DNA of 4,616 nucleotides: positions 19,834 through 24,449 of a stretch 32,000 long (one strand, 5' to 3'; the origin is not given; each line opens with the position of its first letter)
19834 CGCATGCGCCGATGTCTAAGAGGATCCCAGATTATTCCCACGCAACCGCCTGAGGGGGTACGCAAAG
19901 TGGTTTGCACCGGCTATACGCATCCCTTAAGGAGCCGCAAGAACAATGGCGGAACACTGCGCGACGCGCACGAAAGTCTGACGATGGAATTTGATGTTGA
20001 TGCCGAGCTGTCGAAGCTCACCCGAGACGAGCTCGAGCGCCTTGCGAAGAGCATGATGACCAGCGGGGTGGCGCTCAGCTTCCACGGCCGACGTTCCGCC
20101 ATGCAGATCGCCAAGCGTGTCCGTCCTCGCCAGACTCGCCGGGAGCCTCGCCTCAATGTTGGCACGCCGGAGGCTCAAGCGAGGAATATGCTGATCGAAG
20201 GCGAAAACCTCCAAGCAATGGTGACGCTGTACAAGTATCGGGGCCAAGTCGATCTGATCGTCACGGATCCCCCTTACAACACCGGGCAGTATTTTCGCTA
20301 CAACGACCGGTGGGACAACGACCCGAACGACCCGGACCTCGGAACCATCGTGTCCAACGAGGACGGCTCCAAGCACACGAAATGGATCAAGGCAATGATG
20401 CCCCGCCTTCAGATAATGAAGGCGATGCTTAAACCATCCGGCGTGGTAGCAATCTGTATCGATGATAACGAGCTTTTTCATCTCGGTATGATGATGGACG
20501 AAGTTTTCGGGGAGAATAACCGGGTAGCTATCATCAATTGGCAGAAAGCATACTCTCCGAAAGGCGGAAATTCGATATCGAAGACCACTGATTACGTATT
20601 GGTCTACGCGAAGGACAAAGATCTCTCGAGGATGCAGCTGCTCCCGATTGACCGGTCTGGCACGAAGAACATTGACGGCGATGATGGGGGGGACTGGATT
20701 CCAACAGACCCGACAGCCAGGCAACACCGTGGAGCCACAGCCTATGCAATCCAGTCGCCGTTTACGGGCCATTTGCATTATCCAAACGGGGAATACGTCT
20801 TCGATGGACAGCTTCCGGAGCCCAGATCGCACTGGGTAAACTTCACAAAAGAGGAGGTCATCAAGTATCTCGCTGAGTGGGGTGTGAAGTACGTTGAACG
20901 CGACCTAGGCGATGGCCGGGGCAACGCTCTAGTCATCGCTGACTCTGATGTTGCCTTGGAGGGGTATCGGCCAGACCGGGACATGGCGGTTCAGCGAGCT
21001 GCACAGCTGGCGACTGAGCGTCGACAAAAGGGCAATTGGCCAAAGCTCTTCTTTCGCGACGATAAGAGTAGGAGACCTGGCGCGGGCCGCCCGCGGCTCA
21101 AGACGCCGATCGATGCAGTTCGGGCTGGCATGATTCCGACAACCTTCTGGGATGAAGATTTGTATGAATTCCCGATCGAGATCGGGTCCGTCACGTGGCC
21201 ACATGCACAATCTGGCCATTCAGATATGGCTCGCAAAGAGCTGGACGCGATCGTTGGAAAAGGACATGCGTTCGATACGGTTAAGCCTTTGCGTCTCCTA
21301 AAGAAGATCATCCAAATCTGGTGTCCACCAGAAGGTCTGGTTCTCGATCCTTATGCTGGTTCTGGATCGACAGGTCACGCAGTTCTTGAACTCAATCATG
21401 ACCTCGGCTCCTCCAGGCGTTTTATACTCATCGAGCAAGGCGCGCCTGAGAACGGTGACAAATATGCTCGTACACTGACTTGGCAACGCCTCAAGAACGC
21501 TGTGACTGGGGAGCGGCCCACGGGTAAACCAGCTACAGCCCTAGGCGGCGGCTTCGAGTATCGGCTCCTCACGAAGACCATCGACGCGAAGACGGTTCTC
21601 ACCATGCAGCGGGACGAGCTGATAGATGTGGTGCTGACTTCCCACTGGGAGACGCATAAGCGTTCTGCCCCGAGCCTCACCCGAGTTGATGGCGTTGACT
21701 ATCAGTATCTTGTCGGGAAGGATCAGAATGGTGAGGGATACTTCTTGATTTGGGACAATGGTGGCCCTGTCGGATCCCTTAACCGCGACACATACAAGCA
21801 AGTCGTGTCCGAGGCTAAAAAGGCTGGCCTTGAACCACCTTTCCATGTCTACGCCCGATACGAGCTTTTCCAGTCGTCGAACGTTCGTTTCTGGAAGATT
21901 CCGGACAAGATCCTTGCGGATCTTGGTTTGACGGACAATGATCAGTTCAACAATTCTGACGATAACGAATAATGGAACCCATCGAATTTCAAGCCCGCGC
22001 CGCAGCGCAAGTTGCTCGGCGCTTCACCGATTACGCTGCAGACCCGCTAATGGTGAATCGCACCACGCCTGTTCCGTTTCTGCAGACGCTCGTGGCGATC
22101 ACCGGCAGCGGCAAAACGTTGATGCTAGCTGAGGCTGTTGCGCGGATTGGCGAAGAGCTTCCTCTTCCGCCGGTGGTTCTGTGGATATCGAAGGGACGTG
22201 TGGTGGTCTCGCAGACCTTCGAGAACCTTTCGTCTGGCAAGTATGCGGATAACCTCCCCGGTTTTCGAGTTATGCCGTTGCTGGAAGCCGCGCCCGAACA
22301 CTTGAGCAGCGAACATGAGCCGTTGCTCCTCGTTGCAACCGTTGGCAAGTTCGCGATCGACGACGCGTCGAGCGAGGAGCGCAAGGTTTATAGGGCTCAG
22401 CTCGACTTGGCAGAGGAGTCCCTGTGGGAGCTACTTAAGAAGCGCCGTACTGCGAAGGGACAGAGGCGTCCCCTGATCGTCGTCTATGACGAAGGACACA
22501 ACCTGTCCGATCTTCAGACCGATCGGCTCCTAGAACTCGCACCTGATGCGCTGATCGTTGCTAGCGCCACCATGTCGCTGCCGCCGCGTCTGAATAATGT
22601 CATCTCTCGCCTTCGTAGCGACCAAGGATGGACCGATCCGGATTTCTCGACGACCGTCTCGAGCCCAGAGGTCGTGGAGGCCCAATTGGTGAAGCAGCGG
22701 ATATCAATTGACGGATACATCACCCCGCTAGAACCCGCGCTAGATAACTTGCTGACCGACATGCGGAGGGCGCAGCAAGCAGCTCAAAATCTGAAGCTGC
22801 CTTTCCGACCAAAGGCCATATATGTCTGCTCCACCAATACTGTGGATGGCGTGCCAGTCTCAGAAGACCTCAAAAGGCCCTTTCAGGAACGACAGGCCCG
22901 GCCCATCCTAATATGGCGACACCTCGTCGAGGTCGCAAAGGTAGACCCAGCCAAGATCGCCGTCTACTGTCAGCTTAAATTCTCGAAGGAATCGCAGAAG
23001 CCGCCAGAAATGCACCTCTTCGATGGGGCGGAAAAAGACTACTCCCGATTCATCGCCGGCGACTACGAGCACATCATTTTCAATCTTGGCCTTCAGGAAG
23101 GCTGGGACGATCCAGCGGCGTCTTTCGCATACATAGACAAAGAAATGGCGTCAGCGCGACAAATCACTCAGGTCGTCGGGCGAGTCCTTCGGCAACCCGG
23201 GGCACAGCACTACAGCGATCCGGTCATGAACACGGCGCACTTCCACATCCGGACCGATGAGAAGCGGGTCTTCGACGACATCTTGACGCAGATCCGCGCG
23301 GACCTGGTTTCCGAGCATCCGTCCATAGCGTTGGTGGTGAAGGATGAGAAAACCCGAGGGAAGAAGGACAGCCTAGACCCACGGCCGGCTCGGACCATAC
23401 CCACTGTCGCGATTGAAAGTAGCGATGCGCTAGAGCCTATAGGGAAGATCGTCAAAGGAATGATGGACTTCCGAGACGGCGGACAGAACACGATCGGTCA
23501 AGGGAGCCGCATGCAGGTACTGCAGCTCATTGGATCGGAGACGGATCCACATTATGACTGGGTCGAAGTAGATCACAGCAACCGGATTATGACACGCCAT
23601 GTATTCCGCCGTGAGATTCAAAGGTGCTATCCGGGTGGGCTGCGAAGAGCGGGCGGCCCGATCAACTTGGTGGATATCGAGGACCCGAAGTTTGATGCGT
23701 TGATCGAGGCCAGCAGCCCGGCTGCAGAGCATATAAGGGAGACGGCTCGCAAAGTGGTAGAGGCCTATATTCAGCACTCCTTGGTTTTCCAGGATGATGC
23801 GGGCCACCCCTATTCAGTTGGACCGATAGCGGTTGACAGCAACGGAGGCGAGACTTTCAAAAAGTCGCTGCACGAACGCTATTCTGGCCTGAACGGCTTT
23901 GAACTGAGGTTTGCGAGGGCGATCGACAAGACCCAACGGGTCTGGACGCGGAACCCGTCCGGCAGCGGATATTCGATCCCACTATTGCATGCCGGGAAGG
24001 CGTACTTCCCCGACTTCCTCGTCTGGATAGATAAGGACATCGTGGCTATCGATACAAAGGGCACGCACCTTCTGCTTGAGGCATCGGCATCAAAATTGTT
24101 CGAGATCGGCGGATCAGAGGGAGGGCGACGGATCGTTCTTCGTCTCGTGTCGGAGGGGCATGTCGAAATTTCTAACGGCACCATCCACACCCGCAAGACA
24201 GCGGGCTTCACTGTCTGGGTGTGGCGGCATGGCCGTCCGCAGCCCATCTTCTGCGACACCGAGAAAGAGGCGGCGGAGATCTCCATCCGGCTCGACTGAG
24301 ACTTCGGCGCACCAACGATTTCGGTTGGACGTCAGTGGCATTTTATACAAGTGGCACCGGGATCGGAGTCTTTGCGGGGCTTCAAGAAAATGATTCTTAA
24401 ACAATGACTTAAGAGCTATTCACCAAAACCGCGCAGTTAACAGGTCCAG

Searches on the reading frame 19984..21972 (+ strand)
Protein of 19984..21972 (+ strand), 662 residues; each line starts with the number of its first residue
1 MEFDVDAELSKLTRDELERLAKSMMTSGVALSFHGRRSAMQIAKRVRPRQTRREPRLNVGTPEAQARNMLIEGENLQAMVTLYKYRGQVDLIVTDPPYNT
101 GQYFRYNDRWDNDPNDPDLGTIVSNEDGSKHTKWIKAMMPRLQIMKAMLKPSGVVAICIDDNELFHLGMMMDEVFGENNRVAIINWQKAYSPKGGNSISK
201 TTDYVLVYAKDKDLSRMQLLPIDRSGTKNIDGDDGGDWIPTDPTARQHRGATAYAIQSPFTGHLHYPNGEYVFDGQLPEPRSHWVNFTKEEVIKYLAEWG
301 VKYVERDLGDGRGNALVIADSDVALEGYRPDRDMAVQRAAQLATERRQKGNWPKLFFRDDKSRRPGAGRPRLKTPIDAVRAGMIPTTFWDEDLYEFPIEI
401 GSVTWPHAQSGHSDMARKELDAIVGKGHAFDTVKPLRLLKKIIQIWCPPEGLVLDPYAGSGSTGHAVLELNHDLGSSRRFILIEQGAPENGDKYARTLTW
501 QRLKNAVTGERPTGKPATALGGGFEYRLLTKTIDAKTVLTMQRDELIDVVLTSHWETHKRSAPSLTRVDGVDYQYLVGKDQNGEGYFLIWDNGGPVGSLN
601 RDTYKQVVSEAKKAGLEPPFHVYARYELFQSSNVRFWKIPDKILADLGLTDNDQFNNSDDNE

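Call 92: search_protein_families(library=pfam, proteins=[window:19984-21972:+], max_evalue=0.1)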
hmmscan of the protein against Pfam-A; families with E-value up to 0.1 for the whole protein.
window:19984-21972:+ (662 aa): 4 families
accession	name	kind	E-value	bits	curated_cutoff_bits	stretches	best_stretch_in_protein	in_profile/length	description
PF01555.25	N6_N4_Mtase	-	3.7e-32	112.5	26.7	1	89-485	1-211/221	DNA methylase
PF02384.22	N6_Mtase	-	0.0045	16.8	20.4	1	86-168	123-192/311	N-6 DNA Methylase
PF03602.21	Cons_hypoth95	-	0.013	15.6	24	0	68-103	93-128/182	Conserved hypothetical protein 95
PF14307.12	Glyco_tran_WbsX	-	0.038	13.9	25.1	1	70-141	247-311/350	Glycosyltransferase WbsX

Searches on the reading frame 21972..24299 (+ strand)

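Call 92: search_protein_families(library=pfam, proteins=[window:21972-24299:+], max_evalue=0.1)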
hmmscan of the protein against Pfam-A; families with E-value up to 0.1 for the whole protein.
window:21972-24299:+ (775 aa): 3 families
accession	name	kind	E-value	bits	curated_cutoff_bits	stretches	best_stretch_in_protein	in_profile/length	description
PF04851.21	ResIII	-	3.9e-05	24.1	22.5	1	39-201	27-162/164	Type III restriction enzyme, res subunit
PF00270.35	DEAD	-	0.00029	21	26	1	40-202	19-161/167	DEAD/DEAH box helicase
PF13191.12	AAA_16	-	0.0015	19.5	32.6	1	44-190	33-156/167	AAA ATPase domain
